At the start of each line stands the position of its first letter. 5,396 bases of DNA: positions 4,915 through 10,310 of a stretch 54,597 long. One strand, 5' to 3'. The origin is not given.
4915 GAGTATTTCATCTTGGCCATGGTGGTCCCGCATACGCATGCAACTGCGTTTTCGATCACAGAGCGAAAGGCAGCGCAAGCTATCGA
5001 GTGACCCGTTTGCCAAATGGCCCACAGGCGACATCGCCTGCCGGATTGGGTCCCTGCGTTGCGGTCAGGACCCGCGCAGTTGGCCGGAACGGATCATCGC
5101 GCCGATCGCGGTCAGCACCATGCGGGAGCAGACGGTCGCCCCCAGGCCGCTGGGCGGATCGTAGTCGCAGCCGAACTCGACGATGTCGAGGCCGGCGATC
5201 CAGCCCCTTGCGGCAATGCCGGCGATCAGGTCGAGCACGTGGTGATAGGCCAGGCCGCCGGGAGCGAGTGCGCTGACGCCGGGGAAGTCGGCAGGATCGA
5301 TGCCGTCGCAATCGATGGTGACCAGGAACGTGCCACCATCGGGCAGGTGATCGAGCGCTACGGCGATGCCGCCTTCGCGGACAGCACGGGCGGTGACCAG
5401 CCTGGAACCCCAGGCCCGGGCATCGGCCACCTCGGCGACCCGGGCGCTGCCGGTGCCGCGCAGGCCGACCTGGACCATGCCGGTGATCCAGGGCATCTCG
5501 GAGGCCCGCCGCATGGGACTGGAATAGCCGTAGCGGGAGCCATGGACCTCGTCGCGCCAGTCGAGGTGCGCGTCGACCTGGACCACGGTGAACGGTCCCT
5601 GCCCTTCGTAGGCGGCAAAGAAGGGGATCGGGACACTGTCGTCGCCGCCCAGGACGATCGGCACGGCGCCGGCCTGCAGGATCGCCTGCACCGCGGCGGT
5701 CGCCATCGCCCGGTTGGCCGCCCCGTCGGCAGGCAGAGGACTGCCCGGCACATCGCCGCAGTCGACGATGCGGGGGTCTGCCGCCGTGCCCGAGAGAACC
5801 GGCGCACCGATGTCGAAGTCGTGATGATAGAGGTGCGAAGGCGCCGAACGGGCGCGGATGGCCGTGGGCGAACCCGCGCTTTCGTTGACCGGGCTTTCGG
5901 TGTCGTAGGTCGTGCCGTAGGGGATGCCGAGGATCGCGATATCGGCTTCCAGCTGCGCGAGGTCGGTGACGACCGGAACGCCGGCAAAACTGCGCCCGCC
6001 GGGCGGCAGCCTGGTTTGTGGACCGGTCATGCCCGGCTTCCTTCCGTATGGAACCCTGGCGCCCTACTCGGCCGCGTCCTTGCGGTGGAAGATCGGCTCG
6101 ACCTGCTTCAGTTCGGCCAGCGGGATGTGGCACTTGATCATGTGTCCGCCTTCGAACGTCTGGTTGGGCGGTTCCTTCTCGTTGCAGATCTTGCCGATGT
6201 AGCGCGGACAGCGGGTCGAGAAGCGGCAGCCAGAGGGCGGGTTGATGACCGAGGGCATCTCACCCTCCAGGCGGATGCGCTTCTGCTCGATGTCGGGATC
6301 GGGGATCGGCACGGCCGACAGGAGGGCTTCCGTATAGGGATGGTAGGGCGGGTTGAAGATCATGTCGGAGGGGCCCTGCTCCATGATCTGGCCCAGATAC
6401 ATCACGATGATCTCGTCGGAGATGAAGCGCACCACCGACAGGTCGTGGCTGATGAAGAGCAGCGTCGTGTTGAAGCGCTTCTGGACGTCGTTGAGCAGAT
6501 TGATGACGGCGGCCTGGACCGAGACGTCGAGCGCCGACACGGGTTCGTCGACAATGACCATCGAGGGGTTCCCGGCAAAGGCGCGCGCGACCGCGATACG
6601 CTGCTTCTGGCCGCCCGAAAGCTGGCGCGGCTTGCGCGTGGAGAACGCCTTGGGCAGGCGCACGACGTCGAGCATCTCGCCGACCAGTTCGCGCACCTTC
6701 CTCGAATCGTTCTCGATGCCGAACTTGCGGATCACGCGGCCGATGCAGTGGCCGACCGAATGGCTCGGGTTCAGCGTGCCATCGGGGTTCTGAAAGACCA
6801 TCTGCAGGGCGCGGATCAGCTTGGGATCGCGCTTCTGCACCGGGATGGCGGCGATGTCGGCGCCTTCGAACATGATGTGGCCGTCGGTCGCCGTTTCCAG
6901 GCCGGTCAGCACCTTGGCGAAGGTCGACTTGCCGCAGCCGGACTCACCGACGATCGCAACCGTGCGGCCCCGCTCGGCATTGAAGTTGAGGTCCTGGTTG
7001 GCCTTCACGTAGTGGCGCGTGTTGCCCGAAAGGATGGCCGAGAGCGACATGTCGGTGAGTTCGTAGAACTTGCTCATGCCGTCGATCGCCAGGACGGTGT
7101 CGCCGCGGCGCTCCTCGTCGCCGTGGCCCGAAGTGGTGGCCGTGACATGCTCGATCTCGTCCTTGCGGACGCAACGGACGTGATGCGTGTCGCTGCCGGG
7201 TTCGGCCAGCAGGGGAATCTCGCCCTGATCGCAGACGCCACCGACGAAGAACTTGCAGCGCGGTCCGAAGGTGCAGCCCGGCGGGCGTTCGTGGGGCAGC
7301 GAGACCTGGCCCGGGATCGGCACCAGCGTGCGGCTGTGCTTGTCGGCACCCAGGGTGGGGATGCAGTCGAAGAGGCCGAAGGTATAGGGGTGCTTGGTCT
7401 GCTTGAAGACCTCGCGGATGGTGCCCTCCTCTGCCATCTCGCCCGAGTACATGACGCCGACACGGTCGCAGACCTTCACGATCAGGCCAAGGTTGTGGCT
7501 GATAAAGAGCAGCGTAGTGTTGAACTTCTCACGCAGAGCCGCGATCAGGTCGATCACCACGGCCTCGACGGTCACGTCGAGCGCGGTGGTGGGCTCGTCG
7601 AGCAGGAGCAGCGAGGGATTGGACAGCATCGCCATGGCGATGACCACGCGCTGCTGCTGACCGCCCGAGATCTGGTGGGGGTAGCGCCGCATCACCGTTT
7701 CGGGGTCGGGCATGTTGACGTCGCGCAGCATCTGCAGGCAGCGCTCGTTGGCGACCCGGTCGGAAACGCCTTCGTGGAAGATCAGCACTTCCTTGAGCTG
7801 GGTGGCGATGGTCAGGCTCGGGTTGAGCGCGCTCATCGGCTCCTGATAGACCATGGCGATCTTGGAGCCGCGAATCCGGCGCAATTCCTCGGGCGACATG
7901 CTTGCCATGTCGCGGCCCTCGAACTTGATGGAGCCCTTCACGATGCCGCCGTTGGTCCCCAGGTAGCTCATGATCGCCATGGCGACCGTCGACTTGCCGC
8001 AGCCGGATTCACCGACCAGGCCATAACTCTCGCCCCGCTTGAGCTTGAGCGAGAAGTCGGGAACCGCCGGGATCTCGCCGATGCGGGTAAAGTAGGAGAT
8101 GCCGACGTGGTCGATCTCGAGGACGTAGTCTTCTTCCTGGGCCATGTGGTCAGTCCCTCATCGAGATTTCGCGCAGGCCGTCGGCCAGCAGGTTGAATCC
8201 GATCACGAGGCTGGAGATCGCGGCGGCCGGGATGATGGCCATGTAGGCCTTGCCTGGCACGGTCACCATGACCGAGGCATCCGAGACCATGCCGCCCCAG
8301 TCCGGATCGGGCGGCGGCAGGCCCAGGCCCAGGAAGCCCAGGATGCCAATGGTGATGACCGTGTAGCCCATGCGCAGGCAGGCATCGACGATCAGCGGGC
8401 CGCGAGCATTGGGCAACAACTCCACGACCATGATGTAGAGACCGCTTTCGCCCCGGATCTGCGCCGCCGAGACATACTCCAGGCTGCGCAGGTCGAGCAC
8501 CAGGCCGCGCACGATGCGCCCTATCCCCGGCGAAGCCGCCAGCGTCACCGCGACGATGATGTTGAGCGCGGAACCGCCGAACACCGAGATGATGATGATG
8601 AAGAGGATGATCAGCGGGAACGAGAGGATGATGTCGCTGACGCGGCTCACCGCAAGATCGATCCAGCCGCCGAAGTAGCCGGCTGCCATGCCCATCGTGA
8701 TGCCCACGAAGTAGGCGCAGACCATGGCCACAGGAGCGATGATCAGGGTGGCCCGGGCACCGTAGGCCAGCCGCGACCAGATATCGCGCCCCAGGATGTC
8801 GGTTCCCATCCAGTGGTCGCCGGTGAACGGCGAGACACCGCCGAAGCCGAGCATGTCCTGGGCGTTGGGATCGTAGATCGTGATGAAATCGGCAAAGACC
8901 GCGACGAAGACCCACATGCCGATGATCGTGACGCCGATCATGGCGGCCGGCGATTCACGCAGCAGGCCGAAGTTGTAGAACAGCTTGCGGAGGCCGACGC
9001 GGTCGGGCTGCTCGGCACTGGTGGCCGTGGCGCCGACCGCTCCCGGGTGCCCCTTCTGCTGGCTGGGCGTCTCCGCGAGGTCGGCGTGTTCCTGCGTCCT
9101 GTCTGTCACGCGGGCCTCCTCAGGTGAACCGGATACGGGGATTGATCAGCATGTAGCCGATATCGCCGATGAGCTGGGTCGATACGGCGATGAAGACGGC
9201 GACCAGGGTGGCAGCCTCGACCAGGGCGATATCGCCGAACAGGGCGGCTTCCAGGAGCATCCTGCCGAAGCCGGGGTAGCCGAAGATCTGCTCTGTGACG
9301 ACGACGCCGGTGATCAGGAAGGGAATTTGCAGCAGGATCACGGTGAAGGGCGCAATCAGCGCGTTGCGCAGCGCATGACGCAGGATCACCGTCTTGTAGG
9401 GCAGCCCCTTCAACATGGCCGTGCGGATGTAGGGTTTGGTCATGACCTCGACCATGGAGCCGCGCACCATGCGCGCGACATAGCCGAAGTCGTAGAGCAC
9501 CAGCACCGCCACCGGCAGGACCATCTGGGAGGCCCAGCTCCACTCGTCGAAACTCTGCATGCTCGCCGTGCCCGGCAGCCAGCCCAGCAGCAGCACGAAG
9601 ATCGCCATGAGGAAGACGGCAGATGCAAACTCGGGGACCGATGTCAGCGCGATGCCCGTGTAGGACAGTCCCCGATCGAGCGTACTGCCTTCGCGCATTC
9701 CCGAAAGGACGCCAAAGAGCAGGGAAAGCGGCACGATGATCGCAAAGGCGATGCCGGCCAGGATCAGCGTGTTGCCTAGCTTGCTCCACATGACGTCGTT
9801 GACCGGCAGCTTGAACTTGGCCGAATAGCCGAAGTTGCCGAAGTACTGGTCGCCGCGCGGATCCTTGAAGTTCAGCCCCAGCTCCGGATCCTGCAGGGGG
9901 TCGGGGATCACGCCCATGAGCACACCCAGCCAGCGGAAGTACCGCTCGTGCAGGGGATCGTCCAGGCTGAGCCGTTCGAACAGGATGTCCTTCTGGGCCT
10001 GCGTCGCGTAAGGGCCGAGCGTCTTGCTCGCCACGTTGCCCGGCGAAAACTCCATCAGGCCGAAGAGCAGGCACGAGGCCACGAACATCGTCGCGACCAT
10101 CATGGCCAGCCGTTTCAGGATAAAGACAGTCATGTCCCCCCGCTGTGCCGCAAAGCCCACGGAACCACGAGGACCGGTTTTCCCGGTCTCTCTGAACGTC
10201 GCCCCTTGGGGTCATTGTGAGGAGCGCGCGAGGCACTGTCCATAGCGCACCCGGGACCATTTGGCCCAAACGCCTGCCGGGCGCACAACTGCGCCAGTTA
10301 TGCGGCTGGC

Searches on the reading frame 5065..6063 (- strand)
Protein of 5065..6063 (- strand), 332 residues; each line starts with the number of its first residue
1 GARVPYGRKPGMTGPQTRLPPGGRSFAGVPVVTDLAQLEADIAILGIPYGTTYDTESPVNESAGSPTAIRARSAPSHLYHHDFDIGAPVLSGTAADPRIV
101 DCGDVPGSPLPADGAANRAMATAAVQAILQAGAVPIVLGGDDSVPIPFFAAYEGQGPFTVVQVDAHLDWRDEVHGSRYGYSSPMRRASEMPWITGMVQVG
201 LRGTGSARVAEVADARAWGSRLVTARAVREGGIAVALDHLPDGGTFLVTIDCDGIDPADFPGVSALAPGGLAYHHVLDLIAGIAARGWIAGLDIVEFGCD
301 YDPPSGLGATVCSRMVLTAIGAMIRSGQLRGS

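Call 15: search_protein_families(library=pfam, proteins=[window:5065-6063:-], max_evalue=0.00001)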
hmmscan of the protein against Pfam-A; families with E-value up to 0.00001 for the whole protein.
window:5065-6063:- (332 aa): 1 family
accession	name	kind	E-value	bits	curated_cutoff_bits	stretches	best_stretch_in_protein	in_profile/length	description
PF00491.26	Arginase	-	5e-48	164.4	22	1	40-318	1-276/280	Arginase family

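Call 29: search_protein_families(library=ncbifam, proteins=[window:5065-6063:-], max_evalue=1e-10)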
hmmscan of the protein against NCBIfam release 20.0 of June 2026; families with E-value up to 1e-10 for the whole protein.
window:5065-6063:- (332 aa): 3 families
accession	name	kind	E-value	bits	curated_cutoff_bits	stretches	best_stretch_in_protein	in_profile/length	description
TIGR01230.1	agmatinase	equivalog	1.2e-29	103.8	174.3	1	37-317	10-270/275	agmatinase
NF002564.0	PRK02190.1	subfamily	1.8e-25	89.8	302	1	37-323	30-301/307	agmatinase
TIGR01227.1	hutG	equivalog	5.4e-24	85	229.15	1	35-303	30-290/307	formimidoylglutamase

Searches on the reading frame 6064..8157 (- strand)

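Call 15: search_protein_families(library=pfam, proteins=[window:6064-8157:-], max_evalue=0.00001)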
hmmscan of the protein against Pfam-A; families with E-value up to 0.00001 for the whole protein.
window:6064-8157:- (697 aa): 7 families
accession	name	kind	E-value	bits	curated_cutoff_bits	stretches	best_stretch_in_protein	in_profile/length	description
PF00005.33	ABC_tran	-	6.9e-62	208.5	25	2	34-191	3-137/137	ABC transporter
PF08352.17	oligo_HPY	-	2.8e-35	120.9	27.1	2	592-652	1-60/65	Oligopeptide/dipeptide transporter, C-terminal region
PF13304.12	AAA_21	-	2.8e-13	51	27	0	509-576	234-303/304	AAA domain, putative AbiEii toxin, Type IV TA system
PF02463.25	SMC_N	-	2.8e-13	50.2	40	0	376-583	6-208/220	RecF/RecN/SMC N terminal domain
PF13191.12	AAA_16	-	6.7e-07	30.4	32.6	0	42-79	24-60/167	AAA ATPase domain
PF13401.12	AAA_22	-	3e-06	28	27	0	398-538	6-92/130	AAA domain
PF13555.12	AAA_29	-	8.1e-06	25.9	27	0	389-413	16-38/61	P-loop containing region of AAA domain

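Call 75: search_protein_families(library=ncbifam, proteins=[window:6064-8157:-], max_evalue=1e-8)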
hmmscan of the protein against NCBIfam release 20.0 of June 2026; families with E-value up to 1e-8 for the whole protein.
window:6064-8157:- (697 aa): 190 families (the best 25 are shown)
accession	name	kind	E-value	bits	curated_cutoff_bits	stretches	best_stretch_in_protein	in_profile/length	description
NF008453.0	PRK11308.1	subfamily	3.6e-170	565.6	408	2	352-678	9-325/334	dipeptide ABC transporter ATP-binding protein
NF011659.0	PRK15079.1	equivalog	9.5e-158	524.2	540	2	379-676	32-328/334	murein tripeptide/oligopeptide ABC transporter ATP binding protein OppF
NF007010.1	PRK09473.1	subfamily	2e-155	516.3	575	2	13-311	2-296/318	oligopeptide ABC transporter ATP-binding protein OppD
NF008246.0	PRK11022.1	equivalog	5.9e-142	472.5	541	2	13-316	4-304/326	dipeptide ABC transporter ATP-binding protein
NF043071.1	DppF_dipep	equivalog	1.1e-141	472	660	2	381-676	33-324/331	dipeptide ABC transporter ATP-binding subunit DppF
NF007613.0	PRK10261.1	equivalog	2.6e-139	465.5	1077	2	8-274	8-280/623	glutathione ABC transporter ATP-binding protein GsiA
NF043079.1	MMSYN1_0167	equivalog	7.2e-127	424.5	740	2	89-304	297-510/561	oligopeptide ABC transporter ATP-binding protein OppD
NF011713.0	PRK15134.1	equivalog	1.4e-123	413.3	834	2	12-268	5-262/529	microcin C ABC transporter ATP-binding protein YejF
NF047576.1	opine_ATP_CntF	equivalog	1.4e-116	388.4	385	2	30-263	18-250/264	staphylopine uptake ABC transporter ATP-binding protein CntF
NF047578.1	opine_ATP_CntD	equivalog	3e-116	387.3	380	2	31-262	19-249/266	staphylopine uptake ABC transporter ATP-binding protein CntD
TIGR02770.1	nickel_nikD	equivalog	7.8e-116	385.3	318.7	2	32-260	2-223/230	nickel import ATP-binding protein NikD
TIGR02769.1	nickel_nikE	equivalog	7.7e-111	369.8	332.55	2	376-616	18-253/265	nickel import ATP-binding protein NikE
NF043078.1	MMSYN1_0168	equivalog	4.8e-108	362.5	800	2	489-629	470-610/649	oligopeptide ABC transporter ATP-binding protein OppF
NF007739.0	PRK10419.1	subfamily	2.6e-106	355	354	2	385-597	26-236/268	nickel ABC transporter ATP-binding protein NikE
NF011674.0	PRK15093.1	equivalog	9.6e-104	347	627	2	12-303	3-300/330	putrescine export ABC transporter ATP-binding protein SapD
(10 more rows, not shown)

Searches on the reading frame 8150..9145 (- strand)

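Call 15: search_protein_families(library=pfam, proteins=[window:8150-9145:-], max_evalue=0.00001)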
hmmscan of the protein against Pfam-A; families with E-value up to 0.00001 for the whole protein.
window:8150-9145:- (331 aa): 2 families
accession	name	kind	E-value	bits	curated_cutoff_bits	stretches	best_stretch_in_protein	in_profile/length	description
PF00528.27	BPD_transp_1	-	4.1e-24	85.8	26.4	1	148-326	1-176/184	Binding-protein-dependent transport system inner membrane component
PF12911.12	OppC_N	-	6.3e-06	26.4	23.9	1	62-98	10-46/53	N-terminal TM domain of oligopeptide transport permease C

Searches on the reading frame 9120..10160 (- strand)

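Call 15: search_protein_families(library=pfam, proteins=[window:9120-10160:-], max_evalue=0.00001)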
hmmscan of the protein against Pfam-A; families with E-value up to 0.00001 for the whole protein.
window:9120-10160:- (346 aa): 1 family
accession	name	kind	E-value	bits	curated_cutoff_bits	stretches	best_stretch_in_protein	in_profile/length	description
PF00528.27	BPD_transp_1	-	9.6e-28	97.6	26.4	1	147-344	2-183/184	Binding-protein-dependent transport system inner membrane component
